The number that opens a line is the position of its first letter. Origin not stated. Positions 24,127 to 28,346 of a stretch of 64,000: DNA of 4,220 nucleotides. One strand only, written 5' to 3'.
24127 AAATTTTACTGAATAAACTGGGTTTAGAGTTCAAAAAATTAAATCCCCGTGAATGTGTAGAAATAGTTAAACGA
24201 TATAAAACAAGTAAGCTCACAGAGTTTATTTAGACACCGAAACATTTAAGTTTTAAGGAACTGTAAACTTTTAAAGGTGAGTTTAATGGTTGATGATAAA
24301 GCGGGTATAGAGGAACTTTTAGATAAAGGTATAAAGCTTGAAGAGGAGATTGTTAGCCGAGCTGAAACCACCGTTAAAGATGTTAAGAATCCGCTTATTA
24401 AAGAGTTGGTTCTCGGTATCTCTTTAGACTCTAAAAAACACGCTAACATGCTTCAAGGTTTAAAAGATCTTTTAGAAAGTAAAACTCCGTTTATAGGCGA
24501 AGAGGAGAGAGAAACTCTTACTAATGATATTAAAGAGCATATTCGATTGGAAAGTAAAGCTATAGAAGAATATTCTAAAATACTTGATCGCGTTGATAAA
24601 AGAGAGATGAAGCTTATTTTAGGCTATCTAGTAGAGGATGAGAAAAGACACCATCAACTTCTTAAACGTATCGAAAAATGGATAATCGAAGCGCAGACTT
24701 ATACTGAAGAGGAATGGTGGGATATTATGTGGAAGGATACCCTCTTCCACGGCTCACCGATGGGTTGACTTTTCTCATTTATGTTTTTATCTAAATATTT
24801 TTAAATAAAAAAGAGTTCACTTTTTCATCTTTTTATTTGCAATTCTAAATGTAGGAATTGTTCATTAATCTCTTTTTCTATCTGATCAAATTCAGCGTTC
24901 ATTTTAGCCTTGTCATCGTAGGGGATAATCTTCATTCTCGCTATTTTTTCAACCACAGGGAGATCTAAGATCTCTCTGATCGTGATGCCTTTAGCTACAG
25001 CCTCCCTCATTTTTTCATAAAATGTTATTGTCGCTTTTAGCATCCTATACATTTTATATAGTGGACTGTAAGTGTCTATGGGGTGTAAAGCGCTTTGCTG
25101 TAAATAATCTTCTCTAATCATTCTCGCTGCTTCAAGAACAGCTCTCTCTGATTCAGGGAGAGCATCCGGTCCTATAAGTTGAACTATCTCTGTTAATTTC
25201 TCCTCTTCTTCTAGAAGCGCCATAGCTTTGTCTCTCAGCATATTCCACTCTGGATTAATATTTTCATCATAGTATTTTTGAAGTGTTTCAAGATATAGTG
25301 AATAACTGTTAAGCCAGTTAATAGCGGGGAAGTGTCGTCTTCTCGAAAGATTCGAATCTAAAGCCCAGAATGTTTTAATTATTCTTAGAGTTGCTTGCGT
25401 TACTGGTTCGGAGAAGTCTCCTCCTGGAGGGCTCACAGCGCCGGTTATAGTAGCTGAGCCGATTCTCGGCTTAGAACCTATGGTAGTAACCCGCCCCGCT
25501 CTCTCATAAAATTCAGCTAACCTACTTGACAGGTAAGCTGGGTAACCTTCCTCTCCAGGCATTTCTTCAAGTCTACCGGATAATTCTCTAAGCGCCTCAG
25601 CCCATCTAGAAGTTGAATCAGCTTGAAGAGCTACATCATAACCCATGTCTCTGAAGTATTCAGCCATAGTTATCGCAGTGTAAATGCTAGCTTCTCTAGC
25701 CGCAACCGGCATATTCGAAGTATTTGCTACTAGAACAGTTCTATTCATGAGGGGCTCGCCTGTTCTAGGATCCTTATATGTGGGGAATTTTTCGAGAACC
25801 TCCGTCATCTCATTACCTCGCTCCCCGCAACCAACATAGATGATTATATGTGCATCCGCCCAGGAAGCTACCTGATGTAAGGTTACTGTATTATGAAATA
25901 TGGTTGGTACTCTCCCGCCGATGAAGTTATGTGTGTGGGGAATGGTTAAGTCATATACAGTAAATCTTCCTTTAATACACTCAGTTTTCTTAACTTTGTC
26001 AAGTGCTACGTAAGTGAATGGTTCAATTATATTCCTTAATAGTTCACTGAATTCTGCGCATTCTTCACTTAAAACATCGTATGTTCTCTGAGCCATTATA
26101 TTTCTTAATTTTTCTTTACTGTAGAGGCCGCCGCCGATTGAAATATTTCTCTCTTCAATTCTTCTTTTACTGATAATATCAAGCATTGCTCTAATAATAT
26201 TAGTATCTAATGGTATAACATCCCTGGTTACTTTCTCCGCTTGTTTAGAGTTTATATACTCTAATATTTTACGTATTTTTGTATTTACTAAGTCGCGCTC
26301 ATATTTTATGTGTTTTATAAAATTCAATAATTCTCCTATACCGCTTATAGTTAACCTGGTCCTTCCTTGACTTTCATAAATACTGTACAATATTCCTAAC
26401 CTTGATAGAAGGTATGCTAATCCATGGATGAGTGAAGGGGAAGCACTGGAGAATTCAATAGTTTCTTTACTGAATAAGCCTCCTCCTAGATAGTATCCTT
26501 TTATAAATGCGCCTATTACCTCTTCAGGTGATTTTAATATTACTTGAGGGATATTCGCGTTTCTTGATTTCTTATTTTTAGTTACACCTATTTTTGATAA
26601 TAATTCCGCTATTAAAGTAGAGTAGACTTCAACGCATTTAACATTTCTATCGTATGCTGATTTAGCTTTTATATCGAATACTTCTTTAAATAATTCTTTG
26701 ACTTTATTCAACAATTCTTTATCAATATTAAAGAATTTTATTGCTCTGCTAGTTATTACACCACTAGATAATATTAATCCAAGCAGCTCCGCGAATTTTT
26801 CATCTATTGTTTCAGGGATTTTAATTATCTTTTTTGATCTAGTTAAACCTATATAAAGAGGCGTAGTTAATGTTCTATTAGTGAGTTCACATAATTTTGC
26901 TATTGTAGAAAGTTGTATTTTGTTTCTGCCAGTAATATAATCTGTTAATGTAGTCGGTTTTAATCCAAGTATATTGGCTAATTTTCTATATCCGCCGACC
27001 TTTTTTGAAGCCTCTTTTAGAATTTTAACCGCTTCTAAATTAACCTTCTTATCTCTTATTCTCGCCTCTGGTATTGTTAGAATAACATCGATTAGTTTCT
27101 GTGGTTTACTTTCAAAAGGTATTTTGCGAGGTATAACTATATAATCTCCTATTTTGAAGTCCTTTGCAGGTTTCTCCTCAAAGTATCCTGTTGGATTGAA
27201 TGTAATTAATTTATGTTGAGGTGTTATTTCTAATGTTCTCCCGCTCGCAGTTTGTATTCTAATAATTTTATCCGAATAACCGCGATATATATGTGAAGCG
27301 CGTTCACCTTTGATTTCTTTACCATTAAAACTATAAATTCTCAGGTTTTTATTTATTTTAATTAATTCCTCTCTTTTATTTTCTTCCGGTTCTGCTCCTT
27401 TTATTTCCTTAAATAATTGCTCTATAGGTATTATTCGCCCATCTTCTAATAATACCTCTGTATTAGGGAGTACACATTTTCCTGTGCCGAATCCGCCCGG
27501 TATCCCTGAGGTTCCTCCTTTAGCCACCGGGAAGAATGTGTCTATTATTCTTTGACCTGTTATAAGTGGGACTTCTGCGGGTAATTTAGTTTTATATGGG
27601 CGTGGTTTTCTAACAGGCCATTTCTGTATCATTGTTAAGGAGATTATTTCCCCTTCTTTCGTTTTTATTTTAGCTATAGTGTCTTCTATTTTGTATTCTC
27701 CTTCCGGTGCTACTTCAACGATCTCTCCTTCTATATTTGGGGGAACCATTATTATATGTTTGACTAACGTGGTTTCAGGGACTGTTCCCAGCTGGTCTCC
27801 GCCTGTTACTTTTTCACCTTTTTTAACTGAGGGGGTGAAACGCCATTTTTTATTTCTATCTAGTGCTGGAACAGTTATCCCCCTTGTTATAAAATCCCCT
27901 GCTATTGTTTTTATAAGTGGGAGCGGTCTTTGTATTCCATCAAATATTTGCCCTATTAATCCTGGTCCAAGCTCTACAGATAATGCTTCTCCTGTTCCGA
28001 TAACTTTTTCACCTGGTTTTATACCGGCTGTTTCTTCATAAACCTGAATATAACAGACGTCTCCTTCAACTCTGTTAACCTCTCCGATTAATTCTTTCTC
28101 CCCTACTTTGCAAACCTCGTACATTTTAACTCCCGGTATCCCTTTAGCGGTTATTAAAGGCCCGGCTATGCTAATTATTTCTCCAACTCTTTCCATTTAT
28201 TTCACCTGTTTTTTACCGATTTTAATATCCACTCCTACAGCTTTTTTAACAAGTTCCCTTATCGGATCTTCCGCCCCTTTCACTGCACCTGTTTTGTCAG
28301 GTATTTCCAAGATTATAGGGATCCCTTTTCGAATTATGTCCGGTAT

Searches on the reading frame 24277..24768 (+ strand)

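Call 30: search_protein_families(library=pfam, proteins=[window:24277-24768:+], max_evalue=0.1)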
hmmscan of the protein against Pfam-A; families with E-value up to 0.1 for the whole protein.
window:24277-24768:+ (163 aa): 1 family
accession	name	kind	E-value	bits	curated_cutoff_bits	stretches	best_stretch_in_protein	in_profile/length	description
PF02915.23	Rubrerythrin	-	7.4e-08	33.3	22.8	1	13-132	1-136/137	Rubrerythrin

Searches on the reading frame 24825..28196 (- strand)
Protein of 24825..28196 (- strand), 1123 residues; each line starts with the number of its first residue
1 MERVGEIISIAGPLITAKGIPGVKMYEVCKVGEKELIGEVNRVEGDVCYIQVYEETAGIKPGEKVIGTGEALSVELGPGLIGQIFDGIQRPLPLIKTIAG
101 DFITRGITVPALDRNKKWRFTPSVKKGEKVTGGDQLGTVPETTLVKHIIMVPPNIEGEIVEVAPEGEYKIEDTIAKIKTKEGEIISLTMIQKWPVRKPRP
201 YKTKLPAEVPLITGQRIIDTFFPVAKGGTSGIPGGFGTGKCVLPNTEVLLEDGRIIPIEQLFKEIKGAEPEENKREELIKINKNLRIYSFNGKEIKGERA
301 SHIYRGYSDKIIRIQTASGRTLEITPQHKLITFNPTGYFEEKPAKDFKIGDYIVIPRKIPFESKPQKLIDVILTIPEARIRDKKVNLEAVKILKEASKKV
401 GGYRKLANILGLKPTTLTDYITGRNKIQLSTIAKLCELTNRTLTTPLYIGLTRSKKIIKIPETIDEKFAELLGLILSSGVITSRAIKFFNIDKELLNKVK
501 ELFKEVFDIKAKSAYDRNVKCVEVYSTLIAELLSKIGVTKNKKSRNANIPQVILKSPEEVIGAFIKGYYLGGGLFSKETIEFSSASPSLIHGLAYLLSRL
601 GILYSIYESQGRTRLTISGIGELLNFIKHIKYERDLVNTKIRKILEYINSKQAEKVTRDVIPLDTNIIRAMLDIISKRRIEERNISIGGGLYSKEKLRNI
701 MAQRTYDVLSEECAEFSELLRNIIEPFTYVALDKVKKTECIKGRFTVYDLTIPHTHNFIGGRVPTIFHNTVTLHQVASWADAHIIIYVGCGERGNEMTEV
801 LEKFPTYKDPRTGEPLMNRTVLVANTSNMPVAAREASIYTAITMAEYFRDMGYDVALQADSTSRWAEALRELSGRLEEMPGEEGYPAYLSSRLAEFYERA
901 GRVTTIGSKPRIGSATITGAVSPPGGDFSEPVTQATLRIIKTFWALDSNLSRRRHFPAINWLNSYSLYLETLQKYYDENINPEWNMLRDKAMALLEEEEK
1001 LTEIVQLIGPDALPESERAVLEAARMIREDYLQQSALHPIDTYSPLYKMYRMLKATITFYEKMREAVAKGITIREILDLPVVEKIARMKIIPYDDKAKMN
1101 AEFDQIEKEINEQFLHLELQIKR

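Call 77: search_protein_families(library=pfam, proteins=[window:24825-28196:-], max_evalue=0.00001)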
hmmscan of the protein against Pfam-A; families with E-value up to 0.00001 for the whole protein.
window:24825-28196:- (1123 aa): 6 families
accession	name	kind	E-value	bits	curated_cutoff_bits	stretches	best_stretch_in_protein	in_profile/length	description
PF00006.31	ATP-synt_ab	-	1.8e-69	234.1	29.5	1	770-966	28-213/213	ATP synthase alpha/beta family, nucleotide-binding domain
PF16886.11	ATP-synt_ab_Xtn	-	3.2e-36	123.4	25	1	109-196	1-88/88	ATPsynthase alpha/beta subunit barrel-sandwich domain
PF22919.1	ATP-synt_VA_C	-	5.3e-25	87.8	24.7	1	974-1075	2-99/101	C-terminal domain of V and A type ATP synthase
PF14890.11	Intein_splicing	-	1.5e-19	70.7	35.8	1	250-769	3-155/155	Intein splicing domain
PF14528.11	LAGLIDADG_3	-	3.2e-15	56.6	22.5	1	560-630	2-81/82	LAGLIDADG-like domain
PF02874.29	ATP-synt_ab_N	-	1.4e-13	51.6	20.9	1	7-69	1-69/69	ATP synthase alpha/beta family, beta-barrel domain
